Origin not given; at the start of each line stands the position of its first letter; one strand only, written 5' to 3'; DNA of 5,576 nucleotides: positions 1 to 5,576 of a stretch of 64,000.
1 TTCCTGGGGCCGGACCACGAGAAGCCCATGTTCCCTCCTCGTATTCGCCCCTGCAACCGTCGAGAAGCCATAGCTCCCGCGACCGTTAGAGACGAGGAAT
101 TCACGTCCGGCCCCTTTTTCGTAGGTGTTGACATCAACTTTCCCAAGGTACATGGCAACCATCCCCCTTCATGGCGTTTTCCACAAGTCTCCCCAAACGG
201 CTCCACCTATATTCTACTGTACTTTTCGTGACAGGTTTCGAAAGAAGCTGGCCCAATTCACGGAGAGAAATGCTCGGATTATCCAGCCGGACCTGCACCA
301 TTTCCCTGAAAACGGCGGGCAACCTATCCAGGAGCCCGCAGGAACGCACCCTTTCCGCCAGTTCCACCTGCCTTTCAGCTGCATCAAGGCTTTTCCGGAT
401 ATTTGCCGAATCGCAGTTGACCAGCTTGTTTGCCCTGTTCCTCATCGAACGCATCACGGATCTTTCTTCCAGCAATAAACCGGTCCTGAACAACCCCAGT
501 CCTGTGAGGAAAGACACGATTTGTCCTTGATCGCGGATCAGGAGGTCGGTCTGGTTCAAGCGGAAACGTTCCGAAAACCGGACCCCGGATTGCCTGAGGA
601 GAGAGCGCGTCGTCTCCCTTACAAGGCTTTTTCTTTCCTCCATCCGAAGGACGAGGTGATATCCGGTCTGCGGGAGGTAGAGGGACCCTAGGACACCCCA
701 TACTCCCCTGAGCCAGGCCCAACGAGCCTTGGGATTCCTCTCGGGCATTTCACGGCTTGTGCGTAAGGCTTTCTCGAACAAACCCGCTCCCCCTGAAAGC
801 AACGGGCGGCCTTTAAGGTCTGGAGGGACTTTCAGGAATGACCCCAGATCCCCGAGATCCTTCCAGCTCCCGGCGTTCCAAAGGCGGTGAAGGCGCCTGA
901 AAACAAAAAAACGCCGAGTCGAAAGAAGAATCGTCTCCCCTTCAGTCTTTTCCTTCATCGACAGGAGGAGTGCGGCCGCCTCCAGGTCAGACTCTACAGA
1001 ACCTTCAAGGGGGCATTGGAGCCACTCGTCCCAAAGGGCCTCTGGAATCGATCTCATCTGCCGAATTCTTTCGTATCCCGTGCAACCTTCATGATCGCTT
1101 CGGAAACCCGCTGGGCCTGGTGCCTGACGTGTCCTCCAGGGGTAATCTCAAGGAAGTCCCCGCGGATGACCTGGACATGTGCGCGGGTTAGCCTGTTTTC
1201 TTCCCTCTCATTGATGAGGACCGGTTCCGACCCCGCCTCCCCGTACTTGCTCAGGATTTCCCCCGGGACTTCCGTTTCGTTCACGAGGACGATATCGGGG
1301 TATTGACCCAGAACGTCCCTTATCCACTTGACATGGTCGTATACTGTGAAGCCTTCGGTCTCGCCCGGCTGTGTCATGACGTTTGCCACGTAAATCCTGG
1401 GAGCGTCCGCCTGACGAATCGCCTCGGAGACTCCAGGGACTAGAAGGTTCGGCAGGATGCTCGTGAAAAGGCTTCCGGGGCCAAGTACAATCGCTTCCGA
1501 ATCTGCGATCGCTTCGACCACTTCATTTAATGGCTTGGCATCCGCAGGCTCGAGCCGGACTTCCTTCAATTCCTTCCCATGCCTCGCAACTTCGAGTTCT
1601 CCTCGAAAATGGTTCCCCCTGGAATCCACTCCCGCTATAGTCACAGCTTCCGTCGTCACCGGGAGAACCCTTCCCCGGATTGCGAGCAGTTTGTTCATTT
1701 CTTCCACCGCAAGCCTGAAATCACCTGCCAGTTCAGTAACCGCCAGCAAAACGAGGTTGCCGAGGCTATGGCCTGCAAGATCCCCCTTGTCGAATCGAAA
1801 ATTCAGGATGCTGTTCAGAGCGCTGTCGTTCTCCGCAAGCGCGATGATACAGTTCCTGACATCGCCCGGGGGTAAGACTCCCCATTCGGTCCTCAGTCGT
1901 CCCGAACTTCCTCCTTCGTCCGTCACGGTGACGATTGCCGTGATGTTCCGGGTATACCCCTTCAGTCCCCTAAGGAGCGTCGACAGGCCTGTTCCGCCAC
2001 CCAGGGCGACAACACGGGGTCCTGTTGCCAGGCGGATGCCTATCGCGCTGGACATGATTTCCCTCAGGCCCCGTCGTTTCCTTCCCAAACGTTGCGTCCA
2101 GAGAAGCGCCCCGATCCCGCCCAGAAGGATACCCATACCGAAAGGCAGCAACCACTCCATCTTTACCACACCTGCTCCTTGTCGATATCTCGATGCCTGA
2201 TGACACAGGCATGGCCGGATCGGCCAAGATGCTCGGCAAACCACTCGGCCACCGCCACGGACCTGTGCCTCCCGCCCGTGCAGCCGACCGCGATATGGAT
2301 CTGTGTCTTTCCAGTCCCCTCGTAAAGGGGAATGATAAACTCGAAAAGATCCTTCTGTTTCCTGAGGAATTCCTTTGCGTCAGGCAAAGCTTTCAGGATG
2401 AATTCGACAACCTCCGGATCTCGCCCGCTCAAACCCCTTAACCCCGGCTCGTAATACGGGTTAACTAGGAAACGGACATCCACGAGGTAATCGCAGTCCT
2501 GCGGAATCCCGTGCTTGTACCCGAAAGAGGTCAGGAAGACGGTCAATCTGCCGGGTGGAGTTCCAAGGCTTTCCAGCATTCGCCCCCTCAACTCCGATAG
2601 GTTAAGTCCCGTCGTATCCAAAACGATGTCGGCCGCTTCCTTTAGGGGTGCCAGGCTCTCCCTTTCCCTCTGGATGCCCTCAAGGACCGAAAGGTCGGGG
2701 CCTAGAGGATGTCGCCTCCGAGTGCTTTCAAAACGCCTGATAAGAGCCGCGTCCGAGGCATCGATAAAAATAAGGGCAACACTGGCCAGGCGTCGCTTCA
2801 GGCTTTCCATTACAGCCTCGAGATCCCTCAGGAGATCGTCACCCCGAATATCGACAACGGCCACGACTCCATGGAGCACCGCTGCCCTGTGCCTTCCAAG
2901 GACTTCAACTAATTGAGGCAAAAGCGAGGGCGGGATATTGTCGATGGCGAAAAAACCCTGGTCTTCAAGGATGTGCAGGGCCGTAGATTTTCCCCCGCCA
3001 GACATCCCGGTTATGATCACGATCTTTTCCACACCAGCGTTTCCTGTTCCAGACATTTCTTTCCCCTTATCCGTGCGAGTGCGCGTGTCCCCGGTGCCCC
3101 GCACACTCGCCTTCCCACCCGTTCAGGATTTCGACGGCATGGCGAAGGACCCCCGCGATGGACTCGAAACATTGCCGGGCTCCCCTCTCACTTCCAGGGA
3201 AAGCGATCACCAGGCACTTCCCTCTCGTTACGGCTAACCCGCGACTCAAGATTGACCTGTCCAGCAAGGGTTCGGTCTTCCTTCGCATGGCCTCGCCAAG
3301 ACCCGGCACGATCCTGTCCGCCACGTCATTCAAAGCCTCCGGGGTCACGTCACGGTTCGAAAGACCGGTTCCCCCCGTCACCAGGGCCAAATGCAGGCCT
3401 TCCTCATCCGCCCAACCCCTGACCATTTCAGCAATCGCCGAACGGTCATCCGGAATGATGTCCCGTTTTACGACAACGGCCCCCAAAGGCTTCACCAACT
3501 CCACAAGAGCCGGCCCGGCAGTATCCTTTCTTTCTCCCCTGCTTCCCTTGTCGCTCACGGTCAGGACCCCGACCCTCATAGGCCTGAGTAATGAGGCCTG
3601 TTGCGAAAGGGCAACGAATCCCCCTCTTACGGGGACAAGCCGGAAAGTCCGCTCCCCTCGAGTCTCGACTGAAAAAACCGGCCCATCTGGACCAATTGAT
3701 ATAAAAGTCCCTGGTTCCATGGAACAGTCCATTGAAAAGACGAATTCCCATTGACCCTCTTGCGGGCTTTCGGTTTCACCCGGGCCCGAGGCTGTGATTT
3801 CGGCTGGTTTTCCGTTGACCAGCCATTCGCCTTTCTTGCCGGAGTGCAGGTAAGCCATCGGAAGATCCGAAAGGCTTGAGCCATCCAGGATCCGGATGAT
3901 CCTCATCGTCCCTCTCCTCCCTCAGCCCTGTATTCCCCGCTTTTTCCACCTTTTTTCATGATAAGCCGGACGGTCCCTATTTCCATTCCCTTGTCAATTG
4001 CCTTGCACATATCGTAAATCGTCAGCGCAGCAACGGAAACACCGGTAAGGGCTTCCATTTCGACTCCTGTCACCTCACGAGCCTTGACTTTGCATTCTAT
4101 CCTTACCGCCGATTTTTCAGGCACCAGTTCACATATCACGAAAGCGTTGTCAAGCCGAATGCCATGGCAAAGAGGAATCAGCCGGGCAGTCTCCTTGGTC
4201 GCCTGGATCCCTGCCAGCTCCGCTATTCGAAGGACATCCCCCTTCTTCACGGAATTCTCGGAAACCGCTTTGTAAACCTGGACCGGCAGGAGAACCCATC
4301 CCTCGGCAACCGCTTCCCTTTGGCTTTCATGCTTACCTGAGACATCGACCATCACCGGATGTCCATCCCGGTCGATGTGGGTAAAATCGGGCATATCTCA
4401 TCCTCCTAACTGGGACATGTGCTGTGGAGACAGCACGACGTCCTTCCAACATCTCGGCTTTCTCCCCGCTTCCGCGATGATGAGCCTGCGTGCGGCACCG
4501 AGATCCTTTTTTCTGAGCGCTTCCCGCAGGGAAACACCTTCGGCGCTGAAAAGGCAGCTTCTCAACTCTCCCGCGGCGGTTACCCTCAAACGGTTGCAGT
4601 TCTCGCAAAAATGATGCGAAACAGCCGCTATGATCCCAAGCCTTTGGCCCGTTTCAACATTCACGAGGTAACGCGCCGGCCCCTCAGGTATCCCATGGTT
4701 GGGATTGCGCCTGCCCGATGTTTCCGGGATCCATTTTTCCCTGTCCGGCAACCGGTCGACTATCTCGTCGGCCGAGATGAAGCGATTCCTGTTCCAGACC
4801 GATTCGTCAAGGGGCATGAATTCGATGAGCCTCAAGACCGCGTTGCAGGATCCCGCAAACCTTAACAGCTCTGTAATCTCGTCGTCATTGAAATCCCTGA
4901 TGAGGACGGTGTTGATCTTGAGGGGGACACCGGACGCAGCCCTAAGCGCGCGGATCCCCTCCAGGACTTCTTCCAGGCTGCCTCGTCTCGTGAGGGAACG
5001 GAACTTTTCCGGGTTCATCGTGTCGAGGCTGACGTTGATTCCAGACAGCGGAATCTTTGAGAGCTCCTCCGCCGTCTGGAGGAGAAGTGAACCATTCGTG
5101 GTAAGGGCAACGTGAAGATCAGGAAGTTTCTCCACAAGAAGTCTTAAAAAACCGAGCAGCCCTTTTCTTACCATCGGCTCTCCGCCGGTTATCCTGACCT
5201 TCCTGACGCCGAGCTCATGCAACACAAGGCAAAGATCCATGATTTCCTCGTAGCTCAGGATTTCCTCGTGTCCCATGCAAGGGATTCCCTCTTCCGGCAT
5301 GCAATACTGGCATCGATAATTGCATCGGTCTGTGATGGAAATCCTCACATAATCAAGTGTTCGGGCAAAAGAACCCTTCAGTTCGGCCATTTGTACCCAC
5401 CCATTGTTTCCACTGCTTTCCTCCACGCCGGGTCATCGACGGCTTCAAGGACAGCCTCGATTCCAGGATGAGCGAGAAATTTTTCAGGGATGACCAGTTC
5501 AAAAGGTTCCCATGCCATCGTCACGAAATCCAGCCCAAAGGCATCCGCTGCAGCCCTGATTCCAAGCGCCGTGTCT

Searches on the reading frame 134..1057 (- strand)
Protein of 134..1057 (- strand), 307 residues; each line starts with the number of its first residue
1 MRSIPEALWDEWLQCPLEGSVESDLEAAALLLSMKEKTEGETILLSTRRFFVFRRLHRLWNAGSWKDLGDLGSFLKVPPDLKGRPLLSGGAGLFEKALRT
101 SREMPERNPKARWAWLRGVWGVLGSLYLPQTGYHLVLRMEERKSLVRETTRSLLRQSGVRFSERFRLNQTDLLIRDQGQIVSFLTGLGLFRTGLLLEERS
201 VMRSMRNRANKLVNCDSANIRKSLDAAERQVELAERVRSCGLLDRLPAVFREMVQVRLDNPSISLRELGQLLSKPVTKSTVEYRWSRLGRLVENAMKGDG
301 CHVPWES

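Call 22: search_protein_families(library=pfam, proteins=[window:134-1057:-], max_evalue=0.0001)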
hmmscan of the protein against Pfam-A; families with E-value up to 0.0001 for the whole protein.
window:134-1057:- (307 aa): 2 families
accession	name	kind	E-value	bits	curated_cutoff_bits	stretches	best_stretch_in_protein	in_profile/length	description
PF02650.20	HTH_WhiA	-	5.4e-25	88.1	27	1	209-291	1-83/84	WhiA C-terminal HTH domain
PF14527.11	LAGLIDADG_WhiA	-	5.1e-06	27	23.2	1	114-206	3-93/93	WhiA LAGLIDADG-like domain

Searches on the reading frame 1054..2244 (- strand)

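Call 22: search_protein_families(library=pfam, proteins=[window:1054-2244:-], max_evalue=0.0001)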
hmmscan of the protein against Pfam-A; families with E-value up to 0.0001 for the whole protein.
window:1054-2244:- (396 aa): 1 family
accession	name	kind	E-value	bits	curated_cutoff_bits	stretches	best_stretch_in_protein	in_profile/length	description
PF01933.23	CofD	-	6.9e-102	341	30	1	78-364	1-289/290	2-phospho-L-lactate transferase CofD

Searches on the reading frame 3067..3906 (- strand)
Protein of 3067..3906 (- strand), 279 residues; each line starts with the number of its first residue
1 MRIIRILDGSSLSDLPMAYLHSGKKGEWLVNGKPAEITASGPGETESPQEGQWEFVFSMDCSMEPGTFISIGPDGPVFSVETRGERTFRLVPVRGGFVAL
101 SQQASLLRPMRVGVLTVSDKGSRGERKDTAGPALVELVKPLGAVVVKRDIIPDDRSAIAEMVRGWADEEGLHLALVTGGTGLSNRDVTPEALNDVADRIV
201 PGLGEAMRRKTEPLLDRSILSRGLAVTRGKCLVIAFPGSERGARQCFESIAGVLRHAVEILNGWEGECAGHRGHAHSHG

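Call 22: search_protein_families(library=pfam, proteins=[window:3067-3906:-], max_evalue=0.0001)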
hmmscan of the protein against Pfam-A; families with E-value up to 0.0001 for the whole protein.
window:3067-3906:- (279 aa): 1 family
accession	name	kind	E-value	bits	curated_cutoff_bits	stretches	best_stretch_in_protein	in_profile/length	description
PF00994.29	MoCF_biosynth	-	1.7e-26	93.1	26.6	1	113-256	1-144/144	Probable molybdopterin binding domain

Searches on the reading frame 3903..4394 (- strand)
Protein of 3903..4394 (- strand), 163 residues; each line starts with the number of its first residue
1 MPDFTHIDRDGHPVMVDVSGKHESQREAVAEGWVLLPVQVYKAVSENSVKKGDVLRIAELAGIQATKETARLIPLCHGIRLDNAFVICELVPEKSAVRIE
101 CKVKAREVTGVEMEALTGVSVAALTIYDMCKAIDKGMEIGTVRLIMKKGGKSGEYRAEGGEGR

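Call 22: search_protein_families(library=pfam, proteins=[window:3903-4394:-], max_evalue=0.0001)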
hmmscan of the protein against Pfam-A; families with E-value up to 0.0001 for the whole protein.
window:3903-4394:- (163 aa): 1 family
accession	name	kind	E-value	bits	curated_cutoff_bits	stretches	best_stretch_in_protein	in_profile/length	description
PF01967.27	MoaC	-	2.7e-52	176.8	27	1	15-150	1-136/136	MoaC family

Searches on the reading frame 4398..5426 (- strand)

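Call 22: search_protein_families(library=pfam, proteins=[window:4398-5426:-], max_evalue=0.0001)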
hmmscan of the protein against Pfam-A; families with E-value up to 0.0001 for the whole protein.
window:4398-5426:- (342 aa): 3 families
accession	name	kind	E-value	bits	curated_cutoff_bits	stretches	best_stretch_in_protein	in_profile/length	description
PF04055.27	Radical_SAM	-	6.8e-34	117.9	29.5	1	29-191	1-166/166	Radical SAM superfamily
PF06463.18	Mob_synth_C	-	3.8e-27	95.2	37.4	1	197-324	2-123/128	Molybdenum Cofactor Synthesis C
PF19238.5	Radical_SAM_2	-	6.5e-05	23.1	26.7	0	117-184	67-133/151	Radical SAM-like domain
